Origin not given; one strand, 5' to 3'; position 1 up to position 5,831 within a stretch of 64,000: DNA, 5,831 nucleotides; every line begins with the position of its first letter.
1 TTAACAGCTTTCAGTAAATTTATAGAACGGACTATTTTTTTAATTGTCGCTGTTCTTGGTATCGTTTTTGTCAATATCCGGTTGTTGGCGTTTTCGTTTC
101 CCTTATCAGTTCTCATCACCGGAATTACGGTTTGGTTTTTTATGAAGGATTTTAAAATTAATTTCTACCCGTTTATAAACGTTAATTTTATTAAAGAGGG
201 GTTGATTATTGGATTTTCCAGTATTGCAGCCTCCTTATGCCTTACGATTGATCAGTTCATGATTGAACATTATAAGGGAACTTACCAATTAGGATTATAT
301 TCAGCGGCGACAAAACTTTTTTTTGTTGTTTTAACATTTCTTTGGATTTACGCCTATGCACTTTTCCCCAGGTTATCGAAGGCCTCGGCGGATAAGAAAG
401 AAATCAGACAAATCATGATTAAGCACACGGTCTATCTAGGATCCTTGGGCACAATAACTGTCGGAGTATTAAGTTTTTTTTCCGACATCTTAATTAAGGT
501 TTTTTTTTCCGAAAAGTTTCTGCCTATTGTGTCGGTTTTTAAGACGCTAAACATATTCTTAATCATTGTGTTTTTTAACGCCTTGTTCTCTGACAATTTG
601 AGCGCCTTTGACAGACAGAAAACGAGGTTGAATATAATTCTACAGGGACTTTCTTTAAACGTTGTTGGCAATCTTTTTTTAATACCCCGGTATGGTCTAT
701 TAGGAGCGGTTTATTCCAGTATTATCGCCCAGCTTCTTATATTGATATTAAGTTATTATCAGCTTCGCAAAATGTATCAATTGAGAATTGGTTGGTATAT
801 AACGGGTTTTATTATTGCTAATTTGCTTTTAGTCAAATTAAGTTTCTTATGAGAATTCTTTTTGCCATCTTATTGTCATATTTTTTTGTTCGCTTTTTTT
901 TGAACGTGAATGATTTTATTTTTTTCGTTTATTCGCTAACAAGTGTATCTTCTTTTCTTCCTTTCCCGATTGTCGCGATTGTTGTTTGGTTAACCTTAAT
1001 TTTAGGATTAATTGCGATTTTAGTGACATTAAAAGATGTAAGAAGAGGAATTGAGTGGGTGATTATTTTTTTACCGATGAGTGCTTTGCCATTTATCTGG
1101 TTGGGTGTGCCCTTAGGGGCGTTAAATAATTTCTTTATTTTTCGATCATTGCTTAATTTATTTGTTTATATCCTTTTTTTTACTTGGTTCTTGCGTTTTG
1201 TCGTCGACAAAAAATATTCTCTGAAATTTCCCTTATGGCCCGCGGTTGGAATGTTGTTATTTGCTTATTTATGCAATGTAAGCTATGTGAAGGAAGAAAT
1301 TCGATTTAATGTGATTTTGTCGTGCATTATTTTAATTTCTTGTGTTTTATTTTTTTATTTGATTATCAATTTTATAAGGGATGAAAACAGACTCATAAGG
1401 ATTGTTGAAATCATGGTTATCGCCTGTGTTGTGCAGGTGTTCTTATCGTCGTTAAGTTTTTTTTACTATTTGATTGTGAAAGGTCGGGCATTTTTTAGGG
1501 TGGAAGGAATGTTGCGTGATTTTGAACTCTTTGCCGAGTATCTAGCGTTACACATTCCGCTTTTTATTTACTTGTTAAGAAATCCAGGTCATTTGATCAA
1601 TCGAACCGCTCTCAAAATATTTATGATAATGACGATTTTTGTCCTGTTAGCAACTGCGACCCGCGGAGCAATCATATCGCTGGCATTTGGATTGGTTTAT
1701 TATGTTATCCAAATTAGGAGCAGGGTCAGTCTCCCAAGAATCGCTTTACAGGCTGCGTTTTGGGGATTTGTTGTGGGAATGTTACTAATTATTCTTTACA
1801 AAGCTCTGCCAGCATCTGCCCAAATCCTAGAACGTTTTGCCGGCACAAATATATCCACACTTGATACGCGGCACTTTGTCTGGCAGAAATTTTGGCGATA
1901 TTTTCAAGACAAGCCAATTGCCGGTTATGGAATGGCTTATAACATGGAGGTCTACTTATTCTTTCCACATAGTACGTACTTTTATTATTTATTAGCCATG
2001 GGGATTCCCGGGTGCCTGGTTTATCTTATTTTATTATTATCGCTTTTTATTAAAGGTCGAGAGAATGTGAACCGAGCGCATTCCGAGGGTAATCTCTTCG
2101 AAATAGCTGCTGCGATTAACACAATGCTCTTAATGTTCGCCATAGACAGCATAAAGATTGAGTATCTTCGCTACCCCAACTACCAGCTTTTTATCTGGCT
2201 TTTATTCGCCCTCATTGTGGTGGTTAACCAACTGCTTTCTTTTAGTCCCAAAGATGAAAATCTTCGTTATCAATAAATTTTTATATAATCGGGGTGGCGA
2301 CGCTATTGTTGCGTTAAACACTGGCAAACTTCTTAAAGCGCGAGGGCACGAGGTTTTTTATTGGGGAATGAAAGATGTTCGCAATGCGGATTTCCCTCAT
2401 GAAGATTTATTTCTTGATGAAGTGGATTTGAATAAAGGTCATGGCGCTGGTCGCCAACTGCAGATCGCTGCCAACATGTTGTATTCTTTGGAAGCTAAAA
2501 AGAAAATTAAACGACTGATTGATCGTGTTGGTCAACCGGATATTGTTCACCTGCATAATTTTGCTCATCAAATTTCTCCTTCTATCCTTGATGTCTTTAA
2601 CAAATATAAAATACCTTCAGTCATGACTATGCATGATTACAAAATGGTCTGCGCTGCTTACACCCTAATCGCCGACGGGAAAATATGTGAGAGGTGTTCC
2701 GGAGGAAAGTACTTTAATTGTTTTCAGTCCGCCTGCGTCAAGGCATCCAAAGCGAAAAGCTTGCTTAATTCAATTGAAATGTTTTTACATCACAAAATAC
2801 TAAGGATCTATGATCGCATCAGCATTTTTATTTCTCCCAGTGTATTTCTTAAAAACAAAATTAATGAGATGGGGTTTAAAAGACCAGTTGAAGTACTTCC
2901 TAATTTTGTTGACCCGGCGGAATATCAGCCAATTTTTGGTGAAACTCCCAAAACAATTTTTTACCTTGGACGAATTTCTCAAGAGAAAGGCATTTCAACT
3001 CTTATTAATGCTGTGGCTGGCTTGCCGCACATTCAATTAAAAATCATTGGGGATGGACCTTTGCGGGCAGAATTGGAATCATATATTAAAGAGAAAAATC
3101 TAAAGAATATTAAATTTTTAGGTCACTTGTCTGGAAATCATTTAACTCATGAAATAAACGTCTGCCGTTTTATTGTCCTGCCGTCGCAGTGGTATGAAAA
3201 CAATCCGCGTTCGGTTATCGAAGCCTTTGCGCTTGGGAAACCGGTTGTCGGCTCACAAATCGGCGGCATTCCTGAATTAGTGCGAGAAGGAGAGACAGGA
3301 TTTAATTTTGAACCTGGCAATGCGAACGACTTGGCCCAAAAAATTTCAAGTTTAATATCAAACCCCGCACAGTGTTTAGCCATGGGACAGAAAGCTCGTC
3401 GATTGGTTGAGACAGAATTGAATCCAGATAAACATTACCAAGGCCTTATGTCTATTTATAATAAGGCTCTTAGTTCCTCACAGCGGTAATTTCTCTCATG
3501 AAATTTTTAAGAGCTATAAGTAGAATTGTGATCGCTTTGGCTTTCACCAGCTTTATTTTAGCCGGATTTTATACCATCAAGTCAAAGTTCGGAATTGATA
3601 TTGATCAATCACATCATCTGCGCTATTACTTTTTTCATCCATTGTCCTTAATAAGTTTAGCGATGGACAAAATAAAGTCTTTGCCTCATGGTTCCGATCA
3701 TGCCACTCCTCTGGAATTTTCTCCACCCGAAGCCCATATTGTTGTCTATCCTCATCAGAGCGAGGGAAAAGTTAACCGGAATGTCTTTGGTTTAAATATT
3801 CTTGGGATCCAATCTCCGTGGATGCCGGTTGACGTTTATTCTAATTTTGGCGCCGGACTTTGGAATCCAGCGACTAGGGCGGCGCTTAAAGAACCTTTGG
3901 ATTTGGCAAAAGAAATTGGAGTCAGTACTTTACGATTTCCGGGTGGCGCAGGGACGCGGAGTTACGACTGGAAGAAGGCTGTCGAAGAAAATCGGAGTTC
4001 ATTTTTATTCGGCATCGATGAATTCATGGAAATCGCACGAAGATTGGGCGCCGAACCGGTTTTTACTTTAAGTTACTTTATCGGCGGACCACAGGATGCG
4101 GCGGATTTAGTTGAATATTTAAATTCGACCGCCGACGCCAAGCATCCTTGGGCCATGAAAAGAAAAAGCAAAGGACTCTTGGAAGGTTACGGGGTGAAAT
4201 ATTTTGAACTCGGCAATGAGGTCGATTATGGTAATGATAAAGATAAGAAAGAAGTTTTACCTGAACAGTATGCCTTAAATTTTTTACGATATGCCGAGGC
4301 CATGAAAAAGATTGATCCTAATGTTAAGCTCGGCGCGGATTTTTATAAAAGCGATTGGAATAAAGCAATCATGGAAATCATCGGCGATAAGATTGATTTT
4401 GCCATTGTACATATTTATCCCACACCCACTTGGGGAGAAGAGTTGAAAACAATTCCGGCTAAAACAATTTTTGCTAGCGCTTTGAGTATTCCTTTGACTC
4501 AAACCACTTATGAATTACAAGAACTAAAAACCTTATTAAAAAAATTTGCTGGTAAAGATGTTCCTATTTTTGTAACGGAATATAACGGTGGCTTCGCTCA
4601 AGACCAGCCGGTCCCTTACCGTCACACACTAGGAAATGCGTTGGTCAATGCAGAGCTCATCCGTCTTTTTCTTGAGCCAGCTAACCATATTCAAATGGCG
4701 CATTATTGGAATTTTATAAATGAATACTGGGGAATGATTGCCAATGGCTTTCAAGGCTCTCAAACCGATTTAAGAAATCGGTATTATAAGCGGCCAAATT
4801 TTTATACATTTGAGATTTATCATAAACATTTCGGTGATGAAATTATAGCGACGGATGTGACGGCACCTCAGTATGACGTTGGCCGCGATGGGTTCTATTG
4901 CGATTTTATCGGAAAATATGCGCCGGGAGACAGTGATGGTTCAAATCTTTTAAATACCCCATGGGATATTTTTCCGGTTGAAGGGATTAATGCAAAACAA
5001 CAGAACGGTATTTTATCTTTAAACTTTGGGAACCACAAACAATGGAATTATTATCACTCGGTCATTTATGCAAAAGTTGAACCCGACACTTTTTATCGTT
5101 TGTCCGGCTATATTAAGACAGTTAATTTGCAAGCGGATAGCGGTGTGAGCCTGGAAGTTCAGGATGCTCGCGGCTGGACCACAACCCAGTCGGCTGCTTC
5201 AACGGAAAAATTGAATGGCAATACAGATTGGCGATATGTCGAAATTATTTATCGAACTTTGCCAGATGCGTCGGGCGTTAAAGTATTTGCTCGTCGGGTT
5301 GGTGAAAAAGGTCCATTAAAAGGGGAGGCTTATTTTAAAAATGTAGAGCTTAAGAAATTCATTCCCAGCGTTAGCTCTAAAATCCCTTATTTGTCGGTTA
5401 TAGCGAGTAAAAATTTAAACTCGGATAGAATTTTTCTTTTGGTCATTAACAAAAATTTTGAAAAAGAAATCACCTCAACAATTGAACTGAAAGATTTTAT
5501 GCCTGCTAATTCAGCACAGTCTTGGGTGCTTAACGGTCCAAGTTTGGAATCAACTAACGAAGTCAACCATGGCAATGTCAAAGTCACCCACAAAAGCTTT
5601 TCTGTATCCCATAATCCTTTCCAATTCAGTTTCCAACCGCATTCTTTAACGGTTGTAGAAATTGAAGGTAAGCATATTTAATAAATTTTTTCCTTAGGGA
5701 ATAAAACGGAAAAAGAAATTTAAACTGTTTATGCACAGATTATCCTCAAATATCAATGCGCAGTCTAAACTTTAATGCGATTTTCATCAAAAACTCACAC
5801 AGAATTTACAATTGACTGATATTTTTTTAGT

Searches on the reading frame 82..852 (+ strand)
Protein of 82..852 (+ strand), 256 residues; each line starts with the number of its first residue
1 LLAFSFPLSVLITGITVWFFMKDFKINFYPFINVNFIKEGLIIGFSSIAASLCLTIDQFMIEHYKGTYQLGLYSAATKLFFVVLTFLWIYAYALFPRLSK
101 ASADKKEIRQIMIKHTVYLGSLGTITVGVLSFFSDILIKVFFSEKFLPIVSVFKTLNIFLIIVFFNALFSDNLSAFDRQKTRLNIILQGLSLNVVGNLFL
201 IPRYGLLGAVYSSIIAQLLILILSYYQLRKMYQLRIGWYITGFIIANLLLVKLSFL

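Call 16: search_protein_families(library=pfam, proteins=[window:82-852:+], max_evalue=0.0001)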
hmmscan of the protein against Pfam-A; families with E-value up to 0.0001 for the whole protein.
window:82-852:+ (256 aa): 2 families
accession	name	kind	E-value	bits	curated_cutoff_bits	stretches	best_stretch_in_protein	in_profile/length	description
PF13440.11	Polysacc_synt_3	-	4.2e-09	36.5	23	1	38-150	179-292/293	Polysaccharide biosynthesis protein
PF01943.22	Polysacc_synt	-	5.4e-08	33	28.2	1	8-101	175-273/274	Polysaccharide biosynthesis protein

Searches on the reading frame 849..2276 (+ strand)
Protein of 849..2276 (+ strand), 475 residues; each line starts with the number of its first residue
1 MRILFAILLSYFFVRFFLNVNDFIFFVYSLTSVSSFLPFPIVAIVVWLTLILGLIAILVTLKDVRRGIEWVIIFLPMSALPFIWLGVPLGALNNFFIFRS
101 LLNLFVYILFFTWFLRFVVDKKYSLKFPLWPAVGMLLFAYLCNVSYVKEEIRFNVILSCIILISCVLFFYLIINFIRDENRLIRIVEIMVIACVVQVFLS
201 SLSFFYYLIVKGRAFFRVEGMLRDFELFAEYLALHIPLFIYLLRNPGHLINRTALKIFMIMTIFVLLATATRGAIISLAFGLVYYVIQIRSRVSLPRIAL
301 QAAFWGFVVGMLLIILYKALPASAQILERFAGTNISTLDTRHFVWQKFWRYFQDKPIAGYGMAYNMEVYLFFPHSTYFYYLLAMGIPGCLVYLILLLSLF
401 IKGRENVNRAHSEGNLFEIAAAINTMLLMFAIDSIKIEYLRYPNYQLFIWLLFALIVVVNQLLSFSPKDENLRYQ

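Call 16: search_protein_families(library=pfam, proteins=[window:849-2276:+], max_evalue=0.0001)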
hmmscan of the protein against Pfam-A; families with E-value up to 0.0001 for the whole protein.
window:849-2276:+ (475 aa): 1 family
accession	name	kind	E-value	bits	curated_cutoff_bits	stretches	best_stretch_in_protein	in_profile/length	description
PF04932.20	Wzy_C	-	2.9e-15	56.8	31.7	1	258-393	2-149/149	O-Antigen ligase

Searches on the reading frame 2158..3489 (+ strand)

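Call 16: search_protein_families(library=pfam, proteins=[window:2158-3489:+], max_evalue=0.0001)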
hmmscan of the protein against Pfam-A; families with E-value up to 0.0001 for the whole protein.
window:2158-3489:+ (443 aa): 5 families
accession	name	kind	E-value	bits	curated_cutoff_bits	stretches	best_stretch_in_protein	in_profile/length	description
PF00534.26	Glycos_transf_1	-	2.2e-36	125.4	26.4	1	261-415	12-171/172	Glycosyl transferases group 1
PF13692.12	Glyco_trans_1_4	-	1.3e-30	107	27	1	265-402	2-142/142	Glycosyl transferases group 1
PF13439.12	Glyco_transf_4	-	7.7e-14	52.5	28.5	1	46-254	2-169/170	Glycosyltransferase Family 4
PF13524.12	Glyco_trans_1_2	-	4.6e-10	40.1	25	1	282-428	5-140/144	Glycosyl transferase-like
PF13579.12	Glyco_trans_4_4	-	2.4e-05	25.2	29.7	1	47-249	2-157/158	Glycosyl transferase 4-like domain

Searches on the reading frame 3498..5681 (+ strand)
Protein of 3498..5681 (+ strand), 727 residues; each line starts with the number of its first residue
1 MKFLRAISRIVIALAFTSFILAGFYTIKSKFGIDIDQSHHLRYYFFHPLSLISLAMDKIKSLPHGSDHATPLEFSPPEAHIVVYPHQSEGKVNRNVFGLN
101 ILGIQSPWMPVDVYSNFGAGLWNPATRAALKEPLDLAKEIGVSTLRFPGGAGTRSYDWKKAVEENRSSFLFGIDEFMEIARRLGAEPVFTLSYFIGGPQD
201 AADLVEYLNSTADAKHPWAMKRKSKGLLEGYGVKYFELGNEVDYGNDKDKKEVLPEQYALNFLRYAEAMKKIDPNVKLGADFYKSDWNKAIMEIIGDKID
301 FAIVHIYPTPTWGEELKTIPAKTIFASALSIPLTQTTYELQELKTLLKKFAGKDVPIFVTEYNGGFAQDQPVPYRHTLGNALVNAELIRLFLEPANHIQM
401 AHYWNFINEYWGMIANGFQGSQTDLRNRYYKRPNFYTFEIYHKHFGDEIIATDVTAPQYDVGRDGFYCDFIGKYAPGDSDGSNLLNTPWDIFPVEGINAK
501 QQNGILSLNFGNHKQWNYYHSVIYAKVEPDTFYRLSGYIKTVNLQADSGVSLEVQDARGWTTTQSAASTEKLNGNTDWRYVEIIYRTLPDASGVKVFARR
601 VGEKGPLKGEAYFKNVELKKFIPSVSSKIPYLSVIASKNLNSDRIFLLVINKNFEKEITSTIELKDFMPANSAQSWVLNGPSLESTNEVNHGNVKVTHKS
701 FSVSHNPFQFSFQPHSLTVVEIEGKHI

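Call 16: search_protein_families(library=pfam, proteins=[window:3498-5681:+], max_evalue=0.0001)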
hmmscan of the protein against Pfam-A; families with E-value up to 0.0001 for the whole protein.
window:3498-5681:+ (727 aa): 2 families
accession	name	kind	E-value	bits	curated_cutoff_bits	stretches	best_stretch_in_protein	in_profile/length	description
PF06964.18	Alpha-L-AF_C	-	1e-12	49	27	1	362-716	3-165/165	Alpha-L-arabinofuranosidase C-terminal domain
PF01229.23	Glyco_hydro_39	-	7.2e-07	28.8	26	1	172-408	78-312/472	Glycosyl hydrolases family 39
